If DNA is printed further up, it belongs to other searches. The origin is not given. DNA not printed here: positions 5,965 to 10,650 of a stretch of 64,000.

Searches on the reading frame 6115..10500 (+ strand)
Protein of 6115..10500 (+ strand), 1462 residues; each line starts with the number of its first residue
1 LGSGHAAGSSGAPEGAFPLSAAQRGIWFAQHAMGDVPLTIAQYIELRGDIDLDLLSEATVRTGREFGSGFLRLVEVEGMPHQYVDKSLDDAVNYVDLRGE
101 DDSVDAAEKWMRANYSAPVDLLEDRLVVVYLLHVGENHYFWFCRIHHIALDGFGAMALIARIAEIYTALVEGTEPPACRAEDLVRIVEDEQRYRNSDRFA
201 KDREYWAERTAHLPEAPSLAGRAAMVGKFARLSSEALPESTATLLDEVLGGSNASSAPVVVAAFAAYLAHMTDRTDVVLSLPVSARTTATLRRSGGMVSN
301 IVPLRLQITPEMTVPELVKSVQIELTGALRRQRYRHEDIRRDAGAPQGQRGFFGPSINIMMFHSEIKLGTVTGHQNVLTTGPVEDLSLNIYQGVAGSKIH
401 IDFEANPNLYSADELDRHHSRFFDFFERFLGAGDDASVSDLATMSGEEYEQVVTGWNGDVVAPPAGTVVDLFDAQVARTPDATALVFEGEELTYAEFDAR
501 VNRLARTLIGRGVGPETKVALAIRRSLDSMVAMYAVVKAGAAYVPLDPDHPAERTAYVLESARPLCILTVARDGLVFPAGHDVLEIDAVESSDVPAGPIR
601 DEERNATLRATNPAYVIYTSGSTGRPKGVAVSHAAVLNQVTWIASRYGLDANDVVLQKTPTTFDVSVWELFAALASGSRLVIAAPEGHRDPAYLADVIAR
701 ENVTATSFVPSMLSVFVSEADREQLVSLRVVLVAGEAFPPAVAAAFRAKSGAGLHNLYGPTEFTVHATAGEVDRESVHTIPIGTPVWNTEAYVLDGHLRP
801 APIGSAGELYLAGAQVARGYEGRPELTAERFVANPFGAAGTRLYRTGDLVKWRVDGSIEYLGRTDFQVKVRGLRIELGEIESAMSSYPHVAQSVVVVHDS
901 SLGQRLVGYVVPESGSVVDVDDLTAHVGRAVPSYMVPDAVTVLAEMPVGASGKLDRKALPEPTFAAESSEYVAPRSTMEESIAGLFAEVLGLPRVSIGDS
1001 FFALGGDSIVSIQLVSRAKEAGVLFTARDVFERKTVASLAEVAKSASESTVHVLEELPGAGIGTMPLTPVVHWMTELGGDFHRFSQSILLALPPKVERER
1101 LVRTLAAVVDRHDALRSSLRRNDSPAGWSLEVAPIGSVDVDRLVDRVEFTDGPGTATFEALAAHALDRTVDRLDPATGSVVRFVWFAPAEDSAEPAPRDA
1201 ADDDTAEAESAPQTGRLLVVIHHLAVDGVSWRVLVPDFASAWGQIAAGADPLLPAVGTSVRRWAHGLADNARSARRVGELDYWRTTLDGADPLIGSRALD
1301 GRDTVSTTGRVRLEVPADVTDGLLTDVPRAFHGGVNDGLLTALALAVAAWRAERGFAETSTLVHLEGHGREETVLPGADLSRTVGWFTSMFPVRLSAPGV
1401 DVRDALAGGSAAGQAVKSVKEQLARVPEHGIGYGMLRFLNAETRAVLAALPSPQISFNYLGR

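Call 35: search_protein_families(library=pfam, proteins=[window:6115-10500:+], max_evalue=0.01)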
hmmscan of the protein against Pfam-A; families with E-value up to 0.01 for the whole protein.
window:6115-10500:+ (1462 aa): 4 families
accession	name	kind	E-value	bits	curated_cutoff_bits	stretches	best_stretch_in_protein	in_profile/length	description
PF00501.34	AMP-binding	-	3.7e-92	309.5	29.9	1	472-820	1-383/384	AMP-binding enzyme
PF00668.25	Condensation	-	1.4e-88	298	30.6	3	15-452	3-455/456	Condensation domain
PF13193.12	AMP-binding_C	-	1.4e-13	52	24.5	1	879-953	1-76/76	AMP-binding enzyme C-terminal domain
PF00550.31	PP-binding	-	5.5e-12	46.2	20.8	1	982-1041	3-65/67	Phosphopantetheine attachment site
